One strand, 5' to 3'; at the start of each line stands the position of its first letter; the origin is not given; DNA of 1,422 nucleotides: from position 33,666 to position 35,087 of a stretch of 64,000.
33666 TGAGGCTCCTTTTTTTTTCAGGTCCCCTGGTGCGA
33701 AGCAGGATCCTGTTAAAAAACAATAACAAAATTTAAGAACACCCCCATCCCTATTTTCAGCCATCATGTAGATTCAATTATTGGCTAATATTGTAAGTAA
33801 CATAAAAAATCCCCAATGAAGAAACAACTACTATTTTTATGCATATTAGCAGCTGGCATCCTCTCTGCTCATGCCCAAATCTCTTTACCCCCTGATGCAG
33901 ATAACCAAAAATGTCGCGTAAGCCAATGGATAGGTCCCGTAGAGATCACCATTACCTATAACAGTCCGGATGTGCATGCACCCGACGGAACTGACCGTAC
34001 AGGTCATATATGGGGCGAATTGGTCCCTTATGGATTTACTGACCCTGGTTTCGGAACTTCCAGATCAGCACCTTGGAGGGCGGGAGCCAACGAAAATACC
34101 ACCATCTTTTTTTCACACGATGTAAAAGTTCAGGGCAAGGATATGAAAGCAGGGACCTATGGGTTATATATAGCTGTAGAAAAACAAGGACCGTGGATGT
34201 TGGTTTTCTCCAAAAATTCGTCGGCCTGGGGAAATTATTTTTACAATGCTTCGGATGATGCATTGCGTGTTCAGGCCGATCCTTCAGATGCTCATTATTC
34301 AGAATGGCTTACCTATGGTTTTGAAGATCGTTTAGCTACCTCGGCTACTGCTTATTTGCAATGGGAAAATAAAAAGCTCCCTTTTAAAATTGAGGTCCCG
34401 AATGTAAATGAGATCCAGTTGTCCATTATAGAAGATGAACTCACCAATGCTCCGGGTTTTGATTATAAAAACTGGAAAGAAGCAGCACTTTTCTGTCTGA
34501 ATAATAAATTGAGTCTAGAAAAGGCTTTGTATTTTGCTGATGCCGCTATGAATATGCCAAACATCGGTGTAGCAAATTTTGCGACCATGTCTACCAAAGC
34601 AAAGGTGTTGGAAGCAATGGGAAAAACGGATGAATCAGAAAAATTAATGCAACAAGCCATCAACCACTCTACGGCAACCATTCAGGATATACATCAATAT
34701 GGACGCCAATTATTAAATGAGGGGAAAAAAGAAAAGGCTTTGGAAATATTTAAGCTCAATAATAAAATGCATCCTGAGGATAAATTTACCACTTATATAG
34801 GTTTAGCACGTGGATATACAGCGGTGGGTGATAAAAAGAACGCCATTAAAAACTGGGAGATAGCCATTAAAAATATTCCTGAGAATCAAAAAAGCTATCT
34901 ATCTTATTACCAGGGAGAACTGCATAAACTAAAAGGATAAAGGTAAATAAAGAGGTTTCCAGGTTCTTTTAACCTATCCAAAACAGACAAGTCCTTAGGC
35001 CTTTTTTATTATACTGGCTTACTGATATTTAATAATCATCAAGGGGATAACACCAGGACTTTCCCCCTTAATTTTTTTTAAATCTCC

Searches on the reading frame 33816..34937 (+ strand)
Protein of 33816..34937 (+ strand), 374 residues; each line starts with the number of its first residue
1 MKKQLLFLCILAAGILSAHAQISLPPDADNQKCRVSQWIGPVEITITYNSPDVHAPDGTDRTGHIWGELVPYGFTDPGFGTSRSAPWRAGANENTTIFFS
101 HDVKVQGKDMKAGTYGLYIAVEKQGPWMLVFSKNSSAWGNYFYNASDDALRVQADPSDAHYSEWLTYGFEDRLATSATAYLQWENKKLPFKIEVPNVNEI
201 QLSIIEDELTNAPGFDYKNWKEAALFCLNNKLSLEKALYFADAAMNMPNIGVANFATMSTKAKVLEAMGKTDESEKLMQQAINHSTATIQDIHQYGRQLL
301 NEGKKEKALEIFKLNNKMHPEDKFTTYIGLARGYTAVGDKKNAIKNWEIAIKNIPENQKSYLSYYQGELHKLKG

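Call 64: search_protein_families(library=pfam, proteins=[window:33816-34937:+], max_evalue=0.00001)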
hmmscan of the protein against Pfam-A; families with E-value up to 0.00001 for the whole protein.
window:33816-34937:+ (374 aa): 2 families
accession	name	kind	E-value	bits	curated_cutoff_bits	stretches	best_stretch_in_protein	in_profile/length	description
PF11138.13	DUF2911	-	5.8e-36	123.9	27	1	34-192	5-145/145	Protein of unknown function (DUF2911)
PF07719.23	TPR_2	-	9.4e-06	25.8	27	0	260-283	6-29/34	Tetratricopeptide repeat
